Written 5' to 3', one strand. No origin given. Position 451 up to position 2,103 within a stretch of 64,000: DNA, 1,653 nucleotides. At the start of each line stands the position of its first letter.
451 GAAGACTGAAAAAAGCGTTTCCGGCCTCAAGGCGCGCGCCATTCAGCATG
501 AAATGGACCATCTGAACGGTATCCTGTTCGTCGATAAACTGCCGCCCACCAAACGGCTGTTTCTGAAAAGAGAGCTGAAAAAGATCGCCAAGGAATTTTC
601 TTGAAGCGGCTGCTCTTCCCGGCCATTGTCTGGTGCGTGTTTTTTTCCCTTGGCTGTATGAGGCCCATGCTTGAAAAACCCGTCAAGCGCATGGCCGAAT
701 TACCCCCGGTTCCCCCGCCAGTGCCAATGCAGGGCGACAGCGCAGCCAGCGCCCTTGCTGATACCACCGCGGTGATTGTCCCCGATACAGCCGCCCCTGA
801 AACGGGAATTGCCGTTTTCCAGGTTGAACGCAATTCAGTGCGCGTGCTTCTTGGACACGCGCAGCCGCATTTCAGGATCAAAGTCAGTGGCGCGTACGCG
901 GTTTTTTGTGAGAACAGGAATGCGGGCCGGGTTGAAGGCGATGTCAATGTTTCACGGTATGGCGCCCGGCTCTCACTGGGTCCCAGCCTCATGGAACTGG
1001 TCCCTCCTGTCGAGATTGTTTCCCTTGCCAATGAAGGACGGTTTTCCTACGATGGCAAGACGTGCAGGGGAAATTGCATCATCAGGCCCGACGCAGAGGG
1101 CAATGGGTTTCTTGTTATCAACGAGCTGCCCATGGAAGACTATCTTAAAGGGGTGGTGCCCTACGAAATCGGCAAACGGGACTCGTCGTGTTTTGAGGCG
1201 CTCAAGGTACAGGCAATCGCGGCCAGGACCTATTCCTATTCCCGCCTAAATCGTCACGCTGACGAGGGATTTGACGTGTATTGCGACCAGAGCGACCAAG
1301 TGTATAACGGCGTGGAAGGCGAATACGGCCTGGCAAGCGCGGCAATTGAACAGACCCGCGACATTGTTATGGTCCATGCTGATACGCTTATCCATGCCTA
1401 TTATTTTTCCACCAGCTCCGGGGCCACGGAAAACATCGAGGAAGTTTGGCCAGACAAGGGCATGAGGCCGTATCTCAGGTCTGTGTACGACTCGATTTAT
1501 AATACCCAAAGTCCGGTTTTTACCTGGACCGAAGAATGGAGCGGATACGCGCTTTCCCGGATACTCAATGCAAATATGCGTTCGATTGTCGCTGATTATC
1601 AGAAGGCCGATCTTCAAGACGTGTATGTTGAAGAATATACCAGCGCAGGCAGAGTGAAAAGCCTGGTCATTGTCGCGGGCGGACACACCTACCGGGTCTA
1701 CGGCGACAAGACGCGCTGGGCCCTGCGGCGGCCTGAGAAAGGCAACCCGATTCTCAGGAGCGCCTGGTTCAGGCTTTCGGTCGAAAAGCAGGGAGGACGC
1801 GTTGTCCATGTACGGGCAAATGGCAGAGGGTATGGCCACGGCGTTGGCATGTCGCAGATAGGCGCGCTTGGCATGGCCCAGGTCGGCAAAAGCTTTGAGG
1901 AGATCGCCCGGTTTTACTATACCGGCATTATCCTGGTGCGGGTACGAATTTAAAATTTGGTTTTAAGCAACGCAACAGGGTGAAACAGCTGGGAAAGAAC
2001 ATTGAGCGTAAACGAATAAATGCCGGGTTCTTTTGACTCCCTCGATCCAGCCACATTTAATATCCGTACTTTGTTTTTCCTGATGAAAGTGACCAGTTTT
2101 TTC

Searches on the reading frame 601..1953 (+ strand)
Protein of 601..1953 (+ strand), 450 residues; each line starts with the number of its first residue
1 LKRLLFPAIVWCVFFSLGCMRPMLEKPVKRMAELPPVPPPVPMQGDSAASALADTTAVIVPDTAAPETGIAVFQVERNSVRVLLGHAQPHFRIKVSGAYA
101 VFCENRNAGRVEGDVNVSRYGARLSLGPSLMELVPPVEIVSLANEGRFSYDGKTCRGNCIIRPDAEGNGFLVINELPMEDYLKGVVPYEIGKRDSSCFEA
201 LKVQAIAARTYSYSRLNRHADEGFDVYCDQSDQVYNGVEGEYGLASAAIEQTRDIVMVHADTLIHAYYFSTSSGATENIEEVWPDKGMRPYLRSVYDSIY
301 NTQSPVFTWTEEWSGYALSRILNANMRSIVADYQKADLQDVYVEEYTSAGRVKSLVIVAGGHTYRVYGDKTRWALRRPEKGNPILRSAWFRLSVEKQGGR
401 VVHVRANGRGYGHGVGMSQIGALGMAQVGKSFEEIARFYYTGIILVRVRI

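Call 45: search_protein_families(library=pfam, proteins=[window:601-1953:+], max_evalue=0.0001)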
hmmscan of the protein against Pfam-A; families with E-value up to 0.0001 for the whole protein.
window:601-1953:+ (450 aa): 1 family
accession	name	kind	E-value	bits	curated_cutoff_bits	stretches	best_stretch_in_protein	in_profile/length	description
PF08486.15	SpoIID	-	4.8e-20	72.4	23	1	168-259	3-97/97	Stage II sporulation protein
